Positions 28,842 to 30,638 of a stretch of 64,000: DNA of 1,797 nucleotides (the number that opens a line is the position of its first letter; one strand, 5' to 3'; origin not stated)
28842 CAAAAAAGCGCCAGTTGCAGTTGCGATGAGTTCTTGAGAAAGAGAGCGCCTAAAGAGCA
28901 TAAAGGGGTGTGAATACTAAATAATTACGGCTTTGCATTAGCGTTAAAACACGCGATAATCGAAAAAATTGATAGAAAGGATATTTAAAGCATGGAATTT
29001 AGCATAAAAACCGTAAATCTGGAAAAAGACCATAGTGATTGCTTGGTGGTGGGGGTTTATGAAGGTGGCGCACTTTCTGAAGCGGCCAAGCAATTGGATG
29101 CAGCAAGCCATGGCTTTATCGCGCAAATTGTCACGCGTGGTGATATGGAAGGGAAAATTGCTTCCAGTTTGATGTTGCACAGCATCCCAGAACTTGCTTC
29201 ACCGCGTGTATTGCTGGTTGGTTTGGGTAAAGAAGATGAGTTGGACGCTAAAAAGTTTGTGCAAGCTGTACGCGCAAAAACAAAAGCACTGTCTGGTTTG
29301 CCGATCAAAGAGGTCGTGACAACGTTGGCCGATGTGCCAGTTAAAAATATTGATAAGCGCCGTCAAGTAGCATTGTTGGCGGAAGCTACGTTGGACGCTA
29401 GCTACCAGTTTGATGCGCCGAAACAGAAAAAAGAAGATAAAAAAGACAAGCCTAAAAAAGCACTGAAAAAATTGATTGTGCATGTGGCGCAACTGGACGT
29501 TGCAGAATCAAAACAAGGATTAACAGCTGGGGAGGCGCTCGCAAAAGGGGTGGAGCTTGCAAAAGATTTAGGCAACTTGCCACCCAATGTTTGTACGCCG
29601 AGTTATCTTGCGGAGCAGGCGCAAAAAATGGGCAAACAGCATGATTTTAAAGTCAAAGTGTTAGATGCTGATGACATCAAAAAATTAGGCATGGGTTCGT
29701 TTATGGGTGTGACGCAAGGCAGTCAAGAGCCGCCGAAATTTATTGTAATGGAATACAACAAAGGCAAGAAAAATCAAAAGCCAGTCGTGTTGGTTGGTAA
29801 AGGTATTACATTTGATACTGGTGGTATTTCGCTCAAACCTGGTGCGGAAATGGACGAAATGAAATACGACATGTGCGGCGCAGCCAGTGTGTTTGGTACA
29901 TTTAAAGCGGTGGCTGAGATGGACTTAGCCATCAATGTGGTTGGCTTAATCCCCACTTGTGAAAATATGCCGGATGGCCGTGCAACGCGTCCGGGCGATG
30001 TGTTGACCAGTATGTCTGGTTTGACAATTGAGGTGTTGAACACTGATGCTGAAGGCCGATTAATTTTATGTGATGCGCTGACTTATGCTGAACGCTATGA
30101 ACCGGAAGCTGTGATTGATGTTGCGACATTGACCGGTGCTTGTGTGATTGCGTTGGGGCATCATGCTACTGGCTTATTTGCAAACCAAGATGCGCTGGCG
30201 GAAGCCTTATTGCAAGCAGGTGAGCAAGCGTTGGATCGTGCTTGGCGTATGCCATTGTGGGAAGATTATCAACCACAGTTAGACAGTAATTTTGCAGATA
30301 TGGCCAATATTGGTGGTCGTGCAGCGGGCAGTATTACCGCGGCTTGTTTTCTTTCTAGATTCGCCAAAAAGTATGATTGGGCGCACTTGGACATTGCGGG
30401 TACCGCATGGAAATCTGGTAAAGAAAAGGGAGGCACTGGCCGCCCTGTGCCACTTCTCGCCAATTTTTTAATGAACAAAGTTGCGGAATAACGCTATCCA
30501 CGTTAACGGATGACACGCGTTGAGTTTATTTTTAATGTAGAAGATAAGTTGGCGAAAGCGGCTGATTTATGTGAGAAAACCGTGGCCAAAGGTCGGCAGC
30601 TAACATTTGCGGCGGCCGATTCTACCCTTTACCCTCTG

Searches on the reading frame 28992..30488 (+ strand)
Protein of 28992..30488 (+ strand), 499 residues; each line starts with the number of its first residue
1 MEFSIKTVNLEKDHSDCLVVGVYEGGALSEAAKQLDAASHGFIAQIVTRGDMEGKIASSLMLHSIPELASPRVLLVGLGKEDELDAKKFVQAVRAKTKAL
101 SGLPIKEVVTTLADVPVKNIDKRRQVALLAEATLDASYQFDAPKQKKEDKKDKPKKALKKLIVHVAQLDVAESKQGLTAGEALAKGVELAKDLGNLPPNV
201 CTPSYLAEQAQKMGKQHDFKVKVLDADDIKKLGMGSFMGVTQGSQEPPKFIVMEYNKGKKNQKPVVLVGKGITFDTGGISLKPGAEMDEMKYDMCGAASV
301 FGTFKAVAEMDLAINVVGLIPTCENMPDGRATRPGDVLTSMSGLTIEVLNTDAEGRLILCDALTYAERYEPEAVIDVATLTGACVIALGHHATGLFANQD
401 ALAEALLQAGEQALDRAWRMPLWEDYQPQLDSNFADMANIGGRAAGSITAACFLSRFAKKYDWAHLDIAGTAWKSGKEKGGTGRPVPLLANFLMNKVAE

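Call 63: search_protein_families(library=pfam, proteins=[window:28992-30488:+], max_evalue=0.00001)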
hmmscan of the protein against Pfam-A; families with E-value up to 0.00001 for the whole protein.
window:28992-30488:+ (499 aa): 2 families
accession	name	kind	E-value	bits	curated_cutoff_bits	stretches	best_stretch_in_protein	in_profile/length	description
PF00883.26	Peptidase_M17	-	1.9e-134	448.3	25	1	189-489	2-309/310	Cytosol aminopeptidase family, catalytic domain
PF02789.23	Peptidase_M17_N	-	3.2e-29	101.9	23.4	1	19-147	1-129/129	Cytosol aminopeptidase family, N-terminal domain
